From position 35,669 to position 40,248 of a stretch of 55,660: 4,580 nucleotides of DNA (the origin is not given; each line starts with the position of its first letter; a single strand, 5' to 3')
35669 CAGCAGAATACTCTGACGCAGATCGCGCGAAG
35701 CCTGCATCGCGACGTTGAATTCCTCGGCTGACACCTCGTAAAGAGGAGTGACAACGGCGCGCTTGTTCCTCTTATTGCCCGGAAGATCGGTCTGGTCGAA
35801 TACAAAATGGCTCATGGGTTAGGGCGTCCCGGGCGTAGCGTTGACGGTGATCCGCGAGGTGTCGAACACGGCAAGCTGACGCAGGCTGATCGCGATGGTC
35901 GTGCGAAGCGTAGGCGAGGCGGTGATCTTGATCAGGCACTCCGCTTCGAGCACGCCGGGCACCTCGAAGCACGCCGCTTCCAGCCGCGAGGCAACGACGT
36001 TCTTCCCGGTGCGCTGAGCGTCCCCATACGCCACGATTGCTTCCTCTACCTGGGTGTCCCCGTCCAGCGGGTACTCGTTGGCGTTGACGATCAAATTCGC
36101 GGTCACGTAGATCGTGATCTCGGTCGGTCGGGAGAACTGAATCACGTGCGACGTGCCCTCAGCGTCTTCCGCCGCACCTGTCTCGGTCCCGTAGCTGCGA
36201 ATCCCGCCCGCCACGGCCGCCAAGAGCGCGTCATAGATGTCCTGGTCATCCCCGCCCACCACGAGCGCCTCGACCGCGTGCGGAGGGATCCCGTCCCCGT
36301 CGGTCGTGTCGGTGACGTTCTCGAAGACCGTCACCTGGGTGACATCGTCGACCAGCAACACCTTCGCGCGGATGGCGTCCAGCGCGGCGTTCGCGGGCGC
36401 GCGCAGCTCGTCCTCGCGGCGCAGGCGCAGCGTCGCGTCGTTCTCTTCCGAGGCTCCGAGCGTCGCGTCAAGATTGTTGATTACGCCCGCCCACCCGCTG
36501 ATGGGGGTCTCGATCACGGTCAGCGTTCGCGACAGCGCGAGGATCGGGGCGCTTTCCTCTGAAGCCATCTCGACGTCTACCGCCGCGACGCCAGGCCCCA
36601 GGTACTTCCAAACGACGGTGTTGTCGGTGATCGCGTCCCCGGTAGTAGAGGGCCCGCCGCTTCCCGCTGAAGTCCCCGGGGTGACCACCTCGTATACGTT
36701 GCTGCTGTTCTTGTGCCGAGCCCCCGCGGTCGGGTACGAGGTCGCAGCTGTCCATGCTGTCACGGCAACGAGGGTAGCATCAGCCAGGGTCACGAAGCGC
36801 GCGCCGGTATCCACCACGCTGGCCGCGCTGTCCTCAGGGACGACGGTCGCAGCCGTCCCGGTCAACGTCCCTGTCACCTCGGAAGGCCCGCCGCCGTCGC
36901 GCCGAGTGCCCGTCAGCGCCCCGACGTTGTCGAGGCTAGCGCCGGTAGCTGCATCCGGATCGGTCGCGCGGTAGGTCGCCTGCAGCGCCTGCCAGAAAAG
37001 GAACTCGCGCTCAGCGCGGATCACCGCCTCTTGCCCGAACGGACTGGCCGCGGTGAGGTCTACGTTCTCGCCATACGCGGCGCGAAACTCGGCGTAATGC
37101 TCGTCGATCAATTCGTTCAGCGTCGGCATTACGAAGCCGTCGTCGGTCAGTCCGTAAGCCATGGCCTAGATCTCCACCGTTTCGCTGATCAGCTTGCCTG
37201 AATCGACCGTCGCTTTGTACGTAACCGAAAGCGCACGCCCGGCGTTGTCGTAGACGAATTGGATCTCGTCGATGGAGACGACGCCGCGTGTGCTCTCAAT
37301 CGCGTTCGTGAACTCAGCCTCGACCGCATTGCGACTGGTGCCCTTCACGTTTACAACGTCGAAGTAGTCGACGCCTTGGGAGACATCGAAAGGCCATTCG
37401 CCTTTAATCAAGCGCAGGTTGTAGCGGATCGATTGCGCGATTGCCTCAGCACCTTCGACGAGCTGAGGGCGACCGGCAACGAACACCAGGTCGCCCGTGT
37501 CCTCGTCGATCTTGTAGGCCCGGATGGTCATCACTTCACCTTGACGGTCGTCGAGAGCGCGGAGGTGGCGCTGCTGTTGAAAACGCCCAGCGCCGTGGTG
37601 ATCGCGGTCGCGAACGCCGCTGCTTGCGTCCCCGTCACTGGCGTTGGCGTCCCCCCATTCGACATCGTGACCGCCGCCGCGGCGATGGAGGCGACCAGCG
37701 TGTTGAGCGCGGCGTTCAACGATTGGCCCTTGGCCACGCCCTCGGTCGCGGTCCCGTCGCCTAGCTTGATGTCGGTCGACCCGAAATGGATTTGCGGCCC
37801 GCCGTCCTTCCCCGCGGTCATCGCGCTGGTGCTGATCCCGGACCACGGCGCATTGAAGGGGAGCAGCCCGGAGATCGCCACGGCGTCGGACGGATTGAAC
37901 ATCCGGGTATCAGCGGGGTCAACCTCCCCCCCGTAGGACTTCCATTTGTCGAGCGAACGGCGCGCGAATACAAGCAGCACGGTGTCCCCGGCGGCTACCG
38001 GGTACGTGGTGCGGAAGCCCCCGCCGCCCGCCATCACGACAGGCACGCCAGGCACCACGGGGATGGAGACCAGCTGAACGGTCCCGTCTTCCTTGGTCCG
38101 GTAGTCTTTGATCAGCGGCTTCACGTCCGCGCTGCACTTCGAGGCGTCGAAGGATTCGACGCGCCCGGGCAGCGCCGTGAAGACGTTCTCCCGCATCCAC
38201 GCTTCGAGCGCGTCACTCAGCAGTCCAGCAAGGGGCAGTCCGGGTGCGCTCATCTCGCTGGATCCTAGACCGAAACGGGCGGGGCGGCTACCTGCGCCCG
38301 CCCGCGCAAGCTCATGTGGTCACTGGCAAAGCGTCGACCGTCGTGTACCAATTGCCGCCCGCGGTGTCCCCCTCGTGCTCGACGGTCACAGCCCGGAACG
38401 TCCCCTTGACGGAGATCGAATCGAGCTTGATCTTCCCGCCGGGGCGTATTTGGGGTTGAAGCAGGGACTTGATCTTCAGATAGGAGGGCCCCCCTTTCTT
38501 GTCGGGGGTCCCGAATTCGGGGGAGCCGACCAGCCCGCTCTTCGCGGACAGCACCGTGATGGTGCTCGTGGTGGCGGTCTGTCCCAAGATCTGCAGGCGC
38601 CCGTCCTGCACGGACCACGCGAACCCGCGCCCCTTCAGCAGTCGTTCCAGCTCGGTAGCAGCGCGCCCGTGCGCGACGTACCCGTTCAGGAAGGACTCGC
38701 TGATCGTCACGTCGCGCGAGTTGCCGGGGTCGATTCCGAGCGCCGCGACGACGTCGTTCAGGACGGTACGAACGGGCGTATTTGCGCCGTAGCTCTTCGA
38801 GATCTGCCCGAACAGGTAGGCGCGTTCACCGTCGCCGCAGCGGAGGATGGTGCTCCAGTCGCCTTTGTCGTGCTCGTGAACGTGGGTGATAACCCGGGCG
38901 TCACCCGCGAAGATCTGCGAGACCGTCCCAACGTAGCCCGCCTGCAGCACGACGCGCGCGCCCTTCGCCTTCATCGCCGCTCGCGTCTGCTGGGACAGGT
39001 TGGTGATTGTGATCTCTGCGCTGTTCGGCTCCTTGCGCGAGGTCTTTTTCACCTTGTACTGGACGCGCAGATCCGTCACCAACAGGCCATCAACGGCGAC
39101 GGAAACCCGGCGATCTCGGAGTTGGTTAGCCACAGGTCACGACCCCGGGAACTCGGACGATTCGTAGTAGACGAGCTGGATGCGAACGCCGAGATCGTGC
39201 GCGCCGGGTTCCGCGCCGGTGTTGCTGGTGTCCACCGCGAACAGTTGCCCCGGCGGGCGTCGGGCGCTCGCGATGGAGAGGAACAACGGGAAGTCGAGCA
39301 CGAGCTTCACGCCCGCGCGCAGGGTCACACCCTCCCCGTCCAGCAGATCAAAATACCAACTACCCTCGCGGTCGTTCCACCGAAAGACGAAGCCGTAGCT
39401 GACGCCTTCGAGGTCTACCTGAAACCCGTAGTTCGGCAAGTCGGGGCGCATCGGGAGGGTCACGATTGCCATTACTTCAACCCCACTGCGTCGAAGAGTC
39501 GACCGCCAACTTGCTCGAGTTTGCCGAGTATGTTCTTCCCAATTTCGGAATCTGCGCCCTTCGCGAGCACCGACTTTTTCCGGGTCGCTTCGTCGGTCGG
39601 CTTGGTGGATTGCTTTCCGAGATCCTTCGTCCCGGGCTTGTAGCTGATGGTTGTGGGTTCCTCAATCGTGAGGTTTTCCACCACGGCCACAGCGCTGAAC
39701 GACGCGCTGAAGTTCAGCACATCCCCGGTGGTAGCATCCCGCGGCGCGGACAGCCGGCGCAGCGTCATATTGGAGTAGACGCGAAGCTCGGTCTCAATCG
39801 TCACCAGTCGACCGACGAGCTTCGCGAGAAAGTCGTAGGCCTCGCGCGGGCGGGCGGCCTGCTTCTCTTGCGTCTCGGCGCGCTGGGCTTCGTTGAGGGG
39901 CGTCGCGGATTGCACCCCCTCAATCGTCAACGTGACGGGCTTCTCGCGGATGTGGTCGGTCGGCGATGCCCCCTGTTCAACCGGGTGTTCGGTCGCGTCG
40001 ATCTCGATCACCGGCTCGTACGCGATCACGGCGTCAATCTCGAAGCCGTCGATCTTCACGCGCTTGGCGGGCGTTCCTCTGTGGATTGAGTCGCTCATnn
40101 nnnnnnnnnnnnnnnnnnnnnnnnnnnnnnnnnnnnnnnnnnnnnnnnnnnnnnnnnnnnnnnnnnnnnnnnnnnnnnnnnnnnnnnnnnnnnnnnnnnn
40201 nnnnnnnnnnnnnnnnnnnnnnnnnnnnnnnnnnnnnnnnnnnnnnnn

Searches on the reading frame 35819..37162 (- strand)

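Call 43: search_protein_families(library=pfam, proteins=[window:35819-37162:-], max_evalue=0.01)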
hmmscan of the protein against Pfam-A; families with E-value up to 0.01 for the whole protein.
window:35819-37162:- (447 aa): 1 family
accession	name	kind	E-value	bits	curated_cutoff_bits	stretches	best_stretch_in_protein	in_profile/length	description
PF04865.19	Baseplate_J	-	2.5e-14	53.6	21.1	2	212-397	83-255/255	Baseplate J-like protein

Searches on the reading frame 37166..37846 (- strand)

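Call 43: search_protein_families(library=pfam, proteins=[window:37166-37846:-], max_evalue=0.01)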
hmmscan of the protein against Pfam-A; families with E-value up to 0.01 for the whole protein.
window:37166-37846:- (226 aa): 1 family
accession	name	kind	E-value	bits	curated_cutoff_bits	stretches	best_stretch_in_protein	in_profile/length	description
PF10934.14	Sheath_initiator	-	2.2e-05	24.9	32.9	1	111-203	1-97/104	Contractile injection system sheath initiator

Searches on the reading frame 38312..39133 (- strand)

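Call 84: search_protein_families(library=pfam, proteins=[window:38312-39133:-], max_evalue=0.01)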
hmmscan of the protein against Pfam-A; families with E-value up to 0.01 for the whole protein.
window:38312-39133:- (273 aa): 1 family
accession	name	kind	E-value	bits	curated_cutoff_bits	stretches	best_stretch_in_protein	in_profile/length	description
PF22759.1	E217_GP41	-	3.3e-08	33.5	27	1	18-240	15-248/279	Baseplate hub gp41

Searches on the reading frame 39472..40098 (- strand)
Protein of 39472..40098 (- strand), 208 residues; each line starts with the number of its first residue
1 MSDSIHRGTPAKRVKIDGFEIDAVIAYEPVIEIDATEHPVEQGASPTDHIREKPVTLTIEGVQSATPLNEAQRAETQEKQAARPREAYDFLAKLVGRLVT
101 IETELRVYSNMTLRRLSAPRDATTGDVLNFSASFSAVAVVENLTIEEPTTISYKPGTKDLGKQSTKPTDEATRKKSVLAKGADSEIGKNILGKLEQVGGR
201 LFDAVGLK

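Call 84: search_protein_families(library=pfam, proteins=[window:39472-40098:-], max_evalue=0.01)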
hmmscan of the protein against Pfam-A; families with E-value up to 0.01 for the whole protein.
window:39472-40098:- (208 aa): 1 family
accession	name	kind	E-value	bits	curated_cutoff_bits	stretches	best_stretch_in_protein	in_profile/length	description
PF21821.3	Dit_like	-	1.6e-23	83.6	24.2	1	21-145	1-124/127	Dit-like phage tail protein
